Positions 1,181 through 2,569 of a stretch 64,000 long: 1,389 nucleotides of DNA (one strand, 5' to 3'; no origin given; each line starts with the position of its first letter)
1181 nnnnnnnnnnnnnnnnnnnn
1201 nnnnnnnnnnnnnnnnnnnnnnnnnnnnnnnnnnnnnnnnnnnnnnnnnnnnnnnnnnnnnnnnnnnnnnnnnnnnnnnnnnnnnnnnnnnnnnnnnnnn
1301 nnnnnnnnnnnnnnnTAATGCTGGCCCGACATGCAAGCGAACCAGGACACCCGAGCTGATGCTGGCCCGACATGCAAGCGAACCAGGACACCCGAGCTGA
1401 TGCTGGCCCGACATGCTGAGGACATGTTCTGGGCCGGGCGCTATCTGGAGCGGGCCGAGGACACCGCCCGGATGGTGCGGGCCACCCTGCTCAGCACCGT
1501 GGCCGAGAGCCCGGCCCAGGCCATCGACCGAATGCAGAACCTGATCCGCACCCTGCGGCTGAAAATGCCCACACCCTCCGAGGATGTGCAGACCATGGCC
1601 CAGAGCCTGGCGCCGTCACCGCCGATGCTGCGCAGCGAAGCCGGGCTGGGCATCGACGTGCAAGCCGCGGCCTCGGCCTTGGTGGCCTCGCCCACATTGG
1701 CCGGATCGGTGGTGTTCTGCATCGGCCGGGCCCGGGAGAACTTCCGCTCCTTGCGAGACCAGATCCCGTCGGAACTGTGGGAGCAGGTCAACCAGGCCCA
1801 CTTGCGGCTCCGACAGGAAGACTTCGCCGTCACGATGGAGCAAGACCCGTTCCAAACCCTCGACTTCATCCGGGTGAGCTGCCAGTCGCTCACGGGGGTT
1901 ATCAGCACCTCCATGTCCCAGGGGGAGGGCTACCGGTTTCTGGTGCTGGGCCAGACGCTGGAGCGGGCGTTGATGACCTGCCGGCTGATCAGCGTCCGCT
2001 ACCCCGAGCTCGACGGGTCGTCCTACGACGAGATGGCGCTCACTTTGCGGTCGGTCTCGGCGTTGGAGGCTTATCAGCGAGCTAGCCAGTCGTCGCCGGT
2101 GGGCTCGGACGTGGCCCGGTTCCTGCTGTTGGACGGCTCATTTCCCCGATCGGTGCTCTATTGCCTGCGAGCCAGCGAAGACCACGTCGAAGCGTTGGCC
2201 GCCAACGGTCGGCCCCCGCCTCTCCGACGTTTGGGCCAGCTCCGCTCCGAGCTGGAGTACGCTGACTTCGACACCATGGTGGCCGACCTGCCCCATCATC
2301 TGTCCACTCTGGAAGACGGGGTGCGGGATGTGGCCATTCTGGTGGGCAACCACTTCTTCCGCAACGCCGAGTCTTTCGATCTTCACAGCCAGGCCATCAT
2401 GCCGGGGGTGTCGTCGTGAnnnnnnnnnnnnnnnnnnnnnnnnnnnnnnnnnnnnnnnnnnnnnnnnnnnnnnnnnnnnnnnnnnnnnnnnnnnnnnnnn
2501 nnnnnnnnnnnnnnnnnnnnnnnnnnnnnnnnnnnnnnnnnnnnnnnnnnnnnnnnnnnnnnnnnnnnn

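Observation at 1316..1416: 41-bp tandem repeat converts a TAATG gene overlap into a chain of two 13-codon mini-ORFs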

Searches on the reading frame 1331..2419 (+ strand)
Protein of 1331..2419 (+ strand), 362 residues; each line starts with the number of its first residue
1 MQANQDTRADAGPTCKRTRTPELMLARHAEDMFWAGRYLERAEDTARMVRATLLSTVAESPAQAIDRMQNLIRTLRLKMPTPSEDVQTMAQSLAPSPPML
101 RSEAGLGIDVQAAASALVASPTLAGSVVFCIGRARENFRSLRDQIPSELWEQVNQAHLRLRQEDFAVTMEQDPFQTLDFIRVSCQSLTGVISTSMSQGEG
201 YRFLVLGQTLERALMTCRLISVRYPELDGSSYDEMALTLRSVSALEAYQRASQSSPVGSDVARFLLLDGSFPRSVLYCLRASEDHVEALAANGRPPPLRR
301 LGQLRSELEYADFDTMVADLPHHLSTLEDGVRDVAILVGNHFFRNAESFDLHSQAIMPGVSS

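Call 5: find_encoding_contigs(protein=window:1331-2419:+, flank=5000, max_places=10)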
Protein window:1331-2419:+ (362 aa): no gene with exactly this product is on record in the collection.

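Call 6: find_encoding_contigs(protein=window:1400-2419:+, flank=5000, max_places=10)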
Protein window:1400-2419:+ (339 aa): no gene with exactly this product is on record in the collection.

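Call 7: search_protein_families(library=pfam, proteins=[window:1400-2416:+])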
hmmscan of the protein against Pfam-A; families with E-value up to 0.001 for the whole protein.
window:1400-2416:+ (339 aa): 1 family
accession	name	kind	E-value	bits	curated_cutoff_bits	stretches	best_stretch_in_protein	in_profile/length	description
PF04168.17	Alpha-E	-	6.5e-73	246.4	20.8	1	1-320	1-294/294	A predicted alpha-helical domain with a conserved ER motif.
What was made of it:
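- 1400..2419 (+): Alpha-E gene (339 aa). Positions 1400-1416 form the third, partial copy of the repeat. Pfam PF04168, E 6.5e-73, match from residue 1 (call 7).
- Checked: The Pfam Alpha-E match begins at residue 1 of the ATG-1400 protein (call 7).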

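Call 8: find_related_loci(query=window:1400-2416:+, collection=genome_contigs, flank=3000)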
Query window:1400-2416:+ (339 aa) in genome_contigs; peptide patterns used: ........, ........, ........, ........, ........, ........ (x = any residue, [..] = any of these).
105 stretches matched a pattern; 41 encode a relative of the query (tblastn E <= 1e-3); 38 distinct loci.
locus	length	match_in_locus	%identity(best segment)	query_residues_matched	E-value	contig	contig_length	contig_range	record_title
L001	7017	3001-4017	90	1-339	0e+0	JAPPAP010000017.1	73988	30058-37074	MAG: bacterium isolate IRC1_bin_38 NODE_346_length_73988_cov_36.6891, whole genome shotgun sequence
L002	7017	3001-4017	90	1-339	0e+0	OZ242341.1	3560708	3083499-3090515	MAG: Candidatus Poriferisocius sp. isolate 0ce05ba1-728e-4541-870e-a511d1e8f405 genome assembly, chromosome: 1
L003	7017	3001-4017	89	1-339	0e+0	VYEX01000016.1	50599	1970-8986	MAG: Acidimicrobiia bacterium isolate SB0677_bin_11 NODE_239_length_50599_cov_39.451963, whole genome shotgun sequence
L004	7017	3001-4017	89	1-339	0e+0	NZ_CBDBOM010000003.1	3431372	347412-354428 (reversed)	MAG: Candidatus Poriferisocius sp. isolate 6cc4a3fc-7d21-471c-8f5b-206ccb7f2e02 contig_3, whole genome shotgun sequence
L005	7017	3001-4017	89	1-339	0e+0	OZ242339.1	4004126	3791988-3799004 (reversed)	MAG: Acidimicrobiales bacterium isolate d2f1fe46-59da-42e5-8b0a-fdf35f8109fa genome assembly, chromosome: 1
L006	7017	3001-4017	88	1-339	0e+0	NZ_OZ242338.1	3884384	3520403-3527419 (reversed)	MAG: Candidatus Poriferisocius sp. isolate b1648d6f-d579-441a-9e02-68cbdfacbddd chromosome 1, complete sequence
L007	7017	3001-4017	86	1-339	0e+0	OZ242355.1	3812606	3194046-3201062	MAG: Acidimicrobiales bacterium isolate 104998a1-4135-4d78-96d2-be0913496795 genome assembly, chromosome: 1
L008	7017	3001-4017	86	1-339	0e+0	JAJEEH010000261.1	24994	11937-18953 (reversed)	MAG: Acidimicrobiia bacterium isolate p16x34bins.22 k141_211616, whole genome shotgun sequence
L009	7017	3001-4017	86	1-339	0e+0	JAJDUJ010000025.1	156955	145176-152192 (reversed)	MAG: Acidimicrobiia bacterium isolate jk18x1bzbins.74 k141_1429299, whole genome shotgun sequence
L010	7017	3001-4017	86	1-339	0e+0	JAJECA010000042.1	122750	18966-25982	MAG: Acidimicrobiia bacterium isolate jk18x9bins.74 k141_16203, whole genome shotgun sequence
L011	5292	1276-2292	86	1-339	0e+0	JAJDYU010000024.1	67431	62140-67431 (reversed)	MAG: Acidimicrobiia bacterium isolate jk18x34bins.52 k141_189414, whole genome shotgun sequence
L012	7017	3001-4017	86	1-339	0e+0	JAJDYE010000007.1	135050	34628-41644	MAG: Acidimicrobiia bacterium isolate jk18x27bins.72 k141_306424, whole genome shotgun sequence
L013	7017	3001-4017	86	1-339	0e+0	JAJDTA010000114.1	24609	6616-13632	MAG: Acidimicrobiia bacterium isolate jk18x11bins.4 k141_1200685, whole genome shotgun sequence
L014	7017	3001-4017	86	1-339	0e+0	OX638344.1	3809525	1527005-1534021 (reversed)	MAG: uncultured Acidimicrobiales bacterium isolate f043cee6-6750-45b5-b834-f9289512c0be genome assembly, chromosome: 1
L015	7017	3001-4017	86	1-339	0e+0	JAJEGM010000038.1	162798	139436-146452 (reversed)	MAG: Acidimicrobiia bacterium isolate p16x57bins.12 k141_463079, whole genome shotgun sequence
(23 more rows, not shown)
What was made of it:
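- On Alpha-E protein with a genuine N-terminal extension (362-aa annotation): Homologues in 37 loci match from residue 1 (call 8).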

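Call 16: find_homologous_proteins(query=window:1331-2416:+, max_evalue=1e-60)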
Query window:1331-2416:+ (362 aa): 97 proteins with E <= 1e-60 among 8000 candidates.
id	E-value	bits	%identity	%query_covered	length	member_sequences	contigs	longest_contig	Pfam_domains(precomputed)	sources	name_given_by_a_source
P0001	6.3e-217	737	96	98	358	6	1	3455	PF04168.18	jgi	-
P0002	3.2e-191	653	89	94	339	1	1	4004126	PF04168.18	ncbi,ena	-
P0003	1.4e-189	648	88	94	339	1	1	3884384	PF04168.18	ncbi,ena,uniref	ncbi:alpha-E domain-containing protein [Candidatus Poriferisocius sp.]|uniref:alpha-E domain-contain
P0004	2.6e-184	630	85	94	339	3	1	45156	PF04168.18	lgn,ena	-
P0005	3.5e-184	630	86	94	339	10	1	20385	PF04168.18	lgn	-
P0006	8.3e-184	629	86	94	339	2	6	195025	PF04168.18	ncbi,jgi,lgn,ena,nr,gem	ncbi:MAG: alpha-E domain-containing protein [Acidimicrobiia bacterium]|nr:alpha-E domain-containing 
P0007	7.1e-183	625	86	94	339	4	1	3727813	PF04168.18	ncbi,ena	-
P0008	8.3e-183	625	85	94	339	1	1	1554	PF04168.18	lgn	-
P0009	3.9e-181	620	85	94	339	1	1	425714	PF04168.18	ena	-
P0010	3.8e-179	613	83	94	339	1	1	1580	PF04168.18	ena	-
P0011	1.2e-178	612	83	93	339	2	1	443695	PF04168.18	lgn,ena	-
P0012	3.7e-178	610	83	94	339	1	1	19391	PF04168.18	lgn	-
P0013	7.8e-178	609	83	94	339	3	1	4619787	PF04168.18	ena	-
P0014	1.5e-177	608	83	93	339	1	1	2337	PF04168.18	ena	-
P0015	3.1e-177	607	82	94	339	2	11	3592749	PF04168.18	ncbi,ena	-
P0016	2.0e-176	604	82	94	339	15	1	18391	PF04168.18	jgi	jgi:uncharacterized alpha-E superfamily protein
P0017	2.3e-176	604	82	94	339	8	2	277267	PF04168.18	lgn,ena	-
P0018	2.7e-176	604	82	94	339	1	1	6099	PF04168.18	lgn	-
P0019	7.9e-176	602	82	94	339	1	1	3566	PF04168.18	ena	-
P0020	1.9e-175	601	81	94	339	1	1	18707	PF04168.18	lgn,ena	-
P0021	8.7e-175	599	82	94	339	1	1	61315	PF04168.18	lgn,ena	-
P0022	1.2e-174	598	81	94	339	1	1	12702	PF04168.18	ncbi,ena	-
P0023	2.4e-174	597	81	94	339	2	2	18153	PF04168.18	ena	-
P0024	1.5e-173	595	81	94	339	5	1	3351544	PF04168.18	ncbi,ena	-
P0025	3.7e-173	594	82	94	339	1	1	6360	PF04168.18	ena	-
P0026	1.3e-172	592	81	94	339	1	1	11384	PF04168.18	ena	-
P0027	2.5e-171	588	82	91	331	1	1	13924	PF04168.18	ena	-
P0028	8.5e-171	586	80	93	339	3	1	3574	PF04168.18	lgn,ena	-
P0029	2.3e-170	584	80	94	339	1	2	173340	PF04168.18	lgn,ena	-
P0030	2.3e-170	584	79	94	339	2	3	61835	PF04168.18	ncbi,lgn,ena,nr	ncbi:MAG: alpha-E domain-containing protein [Acidimicrobiia bacterium]|nr:alpha-E domain-containing 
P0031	4.9e-170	583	80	93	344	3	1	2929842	PF04168.18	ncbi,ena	-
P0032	1.0e-168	579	79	93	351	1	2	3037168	PF04168.18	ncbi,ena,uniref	ncbi:alpha-E domain-containing protein [Candidatus Poriferisocius sp.]|uniref:alpha-E domain-contain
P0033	1.9e-167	575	79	94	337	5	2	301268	PF04168.18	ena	-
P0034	4.9e-166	570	78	94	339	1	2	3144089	PF04168.18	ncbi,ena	-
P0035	5.7e-165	567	77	93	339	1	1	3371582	PF04168.18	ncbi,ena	-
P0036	6.2e-163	560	76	94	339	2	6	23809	PF04168.18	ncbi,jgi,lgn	-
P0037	2.4e-160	551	77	93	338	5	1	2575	PF04168.18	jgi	-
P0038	3.7e-146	505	73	94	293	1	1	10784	PF04168.18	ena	-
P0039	7.6e-143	494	78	82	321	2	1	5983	PF04168.18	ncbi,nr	ncbi:MAG: alpha-E domain-containing protein, partial [bacterium]|nr:alpha-E domain-containing protei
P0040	1.1e-105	372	56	93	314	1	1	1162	PF04168.18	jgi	jgi:uncharacterized alpha-E superfamily protein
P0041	7.0e-100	353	52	94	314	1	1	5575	PF04168.18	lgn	-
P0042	1.1e-98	349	51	93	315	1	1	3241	PF04168.18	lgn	-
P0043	7.0e-97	343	52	93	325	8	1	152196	PF04168.18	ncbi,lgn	ncbi:MAG: alpha-E domain-containing protein [Acidimicrobiales bacterium]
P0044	4.2e-96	340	52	93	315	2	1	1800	PF04168.18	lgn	-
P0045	2.7e-94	334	53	93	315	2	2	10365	PF04168.18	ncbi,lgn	-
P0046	9.9e-90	319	49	94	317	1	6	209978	PF04168.18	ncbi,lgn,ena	ncbi:MAG: alpha-E domain-containing protein [Acidimicrobiales bacterium]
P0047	1.4e-84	302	47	93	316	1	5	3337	PF04168.18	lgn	-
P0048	3.8e-83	298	49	93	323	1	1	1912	PF04168.18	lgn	-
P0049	2.9e-78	282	45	93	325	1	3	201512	PF04168.18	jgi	jgi:uncharacterized alpha-E superfamily protein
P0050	5.3e-77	278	45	93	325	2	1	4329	PF04168.18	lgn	-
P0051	4.2e-73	265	43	93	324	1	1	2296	PF04168.18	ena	-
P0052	3.3e-70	255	44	93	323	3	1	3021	PF04168.18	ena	-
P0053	4.0e-70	255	43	93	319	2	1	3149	PF04168.18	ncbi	-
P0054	4.9e-70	255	43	93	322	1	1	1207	PF04168.18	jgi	jgi:uncharacterized alpha-E superfamily protein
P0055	9.6e-70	254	42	93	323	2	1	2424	PF04168.18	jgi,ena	jgi:uncharacterized alpha-E superfamily protein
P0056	1.9e-69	253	44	93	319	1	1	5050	PF04168.18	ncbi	-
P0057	1.6e-68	250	43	93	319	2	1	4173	PF04168.18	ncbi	-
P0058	3.3e-68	249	43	93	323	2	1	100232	PF04168.18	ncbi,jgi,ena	jgi:uncharacterized alpha-E superfamily protein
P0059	3.5e-66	242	43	93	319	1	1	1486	PF04168.18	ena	-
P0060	3.6e-66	242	41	93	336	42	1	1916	PF04168.18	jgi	jgi:uncharacterized alpha-E superfamily protein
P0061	4.1e-66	242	41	93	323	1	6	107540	PF04168.18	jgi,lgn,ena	jgi:uncharacterized alpha-E superfamily protein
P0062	5.1e-66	241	42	92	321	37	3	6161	PF04168.18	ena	-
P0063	5.1e-66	241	40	93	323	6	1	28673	PF04168.18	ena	-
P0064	7.1e-66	241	40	93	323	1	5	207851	PF04168.18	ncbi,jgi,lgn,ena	ncbi:MAG: alpha-E domain-containing protein [Actinomycetes bacterium]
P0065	8.7e-66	241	41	93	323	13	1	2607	PF04168.18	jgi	jgi:uncharacterized alpha-E superfamily protein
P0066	1.4e-65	240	41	93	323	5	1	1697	PF04168.18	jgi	jgi:uncharacterized alpha-E superfamily protein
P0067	1.8e-65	240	40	93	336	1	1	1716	PF04168.18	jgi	jgi:uncharacterized alpha-E superfamily protein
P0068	1.9e-65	240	39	92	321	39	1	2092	PF04168.18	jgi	-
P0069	2.0e-65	239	40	93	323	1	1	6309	PF04168.18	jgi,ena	-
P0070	2.5e-65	239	40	93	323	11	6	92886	PF04168.18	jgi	jgi:uncharacterized alpha-E superfamily protein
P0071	3.6e-65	239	40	94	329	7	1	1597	PF04168.18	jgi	jgi:uncharacterized alpha-E superfamily protein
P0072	4.1e-65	238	38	93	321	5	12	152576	PF04168.18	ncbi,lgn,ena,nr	ncbi:MAG: alpha-E domain-containing protein [Acidimicrobiia bacterium]|nr:alpha-E domain-containing 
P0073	1.0e-64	237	40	93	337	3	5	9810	PF04168.18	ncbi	ncbi:MAG: alpha-E domain-containing protein [Acidimicrobiales bacterium]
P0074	2.4e-64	236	40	93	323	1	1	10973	PF04168.18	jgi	jgi:uncharacterized alpha-E superfamily protein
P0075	1.1e-63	234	41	93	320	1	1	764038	PF04168.18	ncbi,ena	-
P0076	1.2e-63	234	40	93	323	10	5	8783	PF04168.18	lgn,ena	-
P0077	2.3e-63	233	40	93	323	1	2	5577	PF04168.18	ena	-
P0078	2.4e-63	233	40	93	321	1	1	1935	PF04168.18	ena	-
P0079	2.5e-63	233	41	93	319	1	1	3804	PF04168.18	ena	-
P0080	3.1e-63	232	39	93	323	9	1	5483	PF04168.18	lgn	-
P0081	5.1e-63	232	40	93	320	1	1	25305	PF04168.18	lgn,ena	-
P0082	8.3e-63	231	40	93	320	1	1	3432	PF04168.18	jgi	jgi:uncharacterized alpha-E superfamily protein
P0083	8.6e-63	231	39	93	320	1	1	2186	PF04168.18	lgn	-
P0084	2.8e-62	229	41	91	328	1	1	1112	PF04168.18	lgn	-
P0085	8.6e-62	228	40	93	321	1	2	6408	PF04168.18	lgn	-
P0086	8.8e-62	228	40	93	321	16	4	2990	PF04168.18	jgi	jgi:uncharacterized alpha-E superfamily protein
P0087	1.3e-61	227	39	93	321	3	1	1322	PF04168.18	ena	-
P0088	1.7e-61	227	38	93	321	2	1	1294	PF04168.18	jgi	jgi:uncharacterized alpha-E superfamily protein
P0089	2.1e-61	226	38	93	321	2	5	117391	PF04168.18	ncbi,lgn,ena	-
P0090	2.9e-61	226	40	93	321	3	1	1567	PF04168.18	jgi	-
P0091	3.8e-61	225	40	93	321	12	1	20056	PF04168.18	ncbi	ncbi:MAG: hypothetical protein QOH79_3099 [Acidimicrobiaceae bacterium]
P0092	4.2e-61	225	40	93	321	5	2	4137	PF04168.18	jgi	jgi:uncharacterized alpha-E superfamily protein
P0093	4.5e-61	225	41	91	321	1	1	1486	PF04168.18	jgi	jgi:uncharacterized alpha-E superfamily protein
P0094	4.5e-61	225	41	91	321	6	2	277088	PF04168.18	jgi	-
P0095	8.2e-61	224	41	91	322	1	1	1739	PF04168.18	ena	-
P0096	9.1e-61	224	40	91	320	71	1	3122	PF04168.18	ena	-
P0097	9.1e-61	224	38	93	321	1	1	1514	PF04168.18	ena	-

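Call 18: find_encoding_contigs(protein=P0001, flank=5000, max_places=10)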
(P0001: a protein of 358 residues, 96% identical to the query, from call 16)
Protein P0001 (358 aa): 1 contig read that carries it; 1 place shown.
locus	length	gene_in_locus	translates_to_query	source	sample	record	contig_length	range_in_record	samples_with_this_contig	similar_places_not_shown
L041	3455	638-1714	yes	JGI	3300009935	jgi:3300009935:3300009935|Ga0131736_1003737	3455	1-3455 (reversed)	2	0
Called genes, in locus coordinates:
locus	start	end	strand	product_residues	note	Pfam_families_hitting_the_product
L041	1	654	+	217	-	?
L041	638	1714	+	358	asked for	PF04168:Alpha-E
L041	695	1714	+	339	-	PF04168:Alpha-E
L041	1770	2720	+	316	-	PF08379:Bact_transglu_N, PF01841:Transglut_core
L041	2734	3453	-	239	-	?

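Call 20: list_cluster_members(proteins=[P0001])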
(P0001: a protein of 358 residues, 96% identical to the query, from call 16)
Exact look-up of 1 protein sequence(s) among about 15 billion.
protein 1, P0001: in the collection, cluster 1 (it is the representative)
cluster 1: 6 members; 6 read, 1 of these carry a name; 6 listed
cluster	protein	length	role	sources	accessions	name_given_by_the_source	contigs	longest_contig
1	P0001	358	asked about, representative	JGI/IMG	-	-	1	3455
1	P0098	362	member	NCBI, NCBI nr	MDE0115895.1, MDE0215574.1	MAG: alpha-E domain-containing protein [bacterium] | alpha-E domain-containing protein [bacterium]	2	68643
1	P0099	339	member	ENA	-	-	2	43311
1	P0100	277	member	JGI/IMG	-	-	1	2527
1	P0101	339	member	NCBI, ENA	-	-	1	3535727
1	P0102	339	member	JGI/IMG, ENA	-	-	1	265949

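Call 22: find_encoding_contigs(protein=P0098, flank=3000, max_places=10)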
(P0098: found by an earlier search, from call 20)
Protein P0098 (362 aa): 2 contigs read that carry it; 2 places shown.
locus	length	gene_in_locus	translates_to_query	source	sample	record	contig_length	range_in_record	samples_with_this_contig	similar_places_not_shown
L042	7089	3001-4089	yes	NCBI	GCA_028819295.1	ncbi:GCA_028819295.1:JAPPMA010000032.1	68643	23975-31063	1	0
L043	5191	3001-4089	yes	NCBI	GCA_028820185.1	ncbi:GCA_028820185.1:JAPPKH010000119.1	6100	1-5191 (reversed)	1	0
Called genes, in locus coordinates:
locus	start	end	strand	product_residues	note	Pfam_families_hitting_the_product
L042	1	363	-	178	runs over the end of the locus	PF13784:Fic_N (weak)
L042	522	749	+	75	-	PF07362:CcdA (weak)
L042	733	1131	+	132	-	PF01850:PIN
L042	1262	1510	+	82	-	PF04014:MazE_antitoxin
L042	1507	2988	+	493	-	PF04174:CP_ATPgrasp_1, PF14403:CP_ATPgrasp_2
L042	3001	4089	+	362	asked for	PF04168:Alpha-E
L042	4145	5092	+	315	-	PF08379:Bact_transglu_N, PF01841:Transglut_core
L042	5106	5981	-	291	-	PF00528:BPD_transp_1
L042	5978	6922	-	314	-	PF19300:BPD_transp_1_N (weak), PF00528:BPD_transp_1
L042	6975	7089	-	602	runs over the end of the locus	PF00496:SBP_bac_5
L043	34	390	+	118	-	-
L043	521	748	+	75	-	PF07362:CcdA (weak)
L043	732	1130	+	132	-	PF01850:PIN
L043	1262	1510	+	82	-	PF04014:MazE_antitoxin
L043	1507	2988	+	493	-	PF04174:CP_ATPgrasp_1, PF14403:CP_ATPgrasp_2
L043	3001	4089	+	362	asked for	PF04168:Alpha-E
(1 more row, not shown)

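Call 23: find_encoding_contigs(protein=P0101, flank=3000, max_places=10)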
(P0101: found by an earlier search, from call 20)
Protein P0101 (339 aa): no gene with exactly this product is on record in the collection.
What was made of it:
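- Tried and rejected: Exact-protein look-ups of the window's alpha-E (362-aa form, 339-aa form and P0101) found nothing (calls 5, 6, 23).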

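Call 24: find_encoding_contigs(protein=P0099, flank=3000, max_places=10)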
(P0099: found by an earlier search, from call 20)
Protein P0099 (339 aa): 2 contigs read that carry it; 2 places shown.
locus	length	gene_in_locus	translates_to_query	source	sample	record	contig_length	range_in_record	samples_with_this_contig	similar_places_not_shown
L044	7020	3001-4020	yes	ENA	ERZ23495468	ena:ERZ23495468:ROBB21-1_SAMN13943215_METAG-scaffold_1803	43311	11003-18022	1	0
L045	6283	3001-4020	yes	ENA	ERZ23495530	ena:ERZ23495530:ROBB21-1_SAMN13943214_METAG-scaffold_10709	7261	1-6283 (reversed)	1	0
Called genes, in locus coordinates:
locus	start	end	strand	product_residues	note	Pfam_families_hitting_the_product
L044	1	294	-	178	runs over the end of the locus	PF13784:Fic_N (weak)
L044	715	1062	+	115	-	PF01850:PIN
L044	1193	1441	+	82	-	PF04014:MazE_antitoxin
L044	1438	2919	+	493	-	PF04174:CP_ATPgrasp_1, PF14403:CP_ATPgrasp_2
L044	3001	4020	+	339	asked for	PF04168:Alpha-E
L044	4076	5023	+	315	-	PF08379:Bact_transglu_N, PF01841:Transglut_core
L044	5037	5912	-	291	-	PF00528:BPD_transp_1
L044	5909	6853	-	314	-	PF19300:BPD_transp_1_N (weak), PF00528:BPD_transp_1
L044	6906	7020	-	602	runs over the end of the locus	PF00496:SBP_bac_5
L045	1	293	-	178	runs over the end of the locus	PF13784:Fic_N (weak)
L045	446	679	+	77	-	PF07362:CcdA (weak)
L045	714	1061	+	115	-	PF01850:PIN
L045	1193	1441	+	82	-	PF04014:MazE_antitoxin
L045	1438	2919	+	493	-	PF04174:CP_ATPgrasp_1, PF14403:CP_ATPgrasp_2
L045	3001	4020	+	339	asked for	PF04168:Alpha-E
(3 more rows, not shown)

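Call 25: find_encoding_contigs(protein=P0102, flank=3000, max_places=10)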
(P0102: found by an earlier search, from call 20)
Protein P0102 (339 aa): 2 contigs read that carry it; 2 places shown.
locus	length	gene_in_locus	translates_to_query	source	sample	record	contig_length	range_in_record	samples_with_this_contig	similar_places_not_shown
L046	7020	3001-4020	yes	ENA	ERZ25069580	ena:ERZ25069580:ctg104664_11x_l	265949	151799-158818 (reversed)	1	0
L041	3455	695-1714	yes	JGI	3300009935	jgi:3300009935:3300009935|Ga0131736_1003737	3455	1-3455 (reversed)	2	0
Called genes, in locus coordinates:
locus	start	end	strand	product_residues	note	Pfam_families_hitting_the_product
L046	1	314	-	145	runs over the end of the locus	PF13560:HTH_31 (weak), PF01381:HTH_3 (weak)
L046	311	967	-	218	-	-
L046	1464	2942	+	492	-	PF04174:CP_ATPgrasp_1, PF14403:CP_ATPgrasp_2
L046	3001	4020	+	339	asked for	PF04168:Alpha-E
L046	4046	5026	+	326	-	PF08379:Bact_transglu_N, PF01841:Transglut_core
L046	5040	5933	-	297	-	PF00528:BPD_transp_1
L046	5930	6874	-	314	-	PF19300:BPD_transp_1_N, PF00528:BPD_transp_1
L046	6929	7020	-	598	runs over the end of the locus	PF00496:SBP_bac_5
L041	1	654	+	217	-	?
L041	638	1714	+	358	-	PF04168:Alpha-E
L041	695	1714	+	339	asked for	PF04168:Alpha-E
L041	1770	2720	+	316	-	PF08379:Bact_transglu_N, PF01841:Transglut_core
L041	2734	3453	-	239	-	?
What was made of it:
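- Tried and rejected: Conspecific contigs were reached instead through the P0001 cluster (calls 16, 20, 22, 24, 25).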
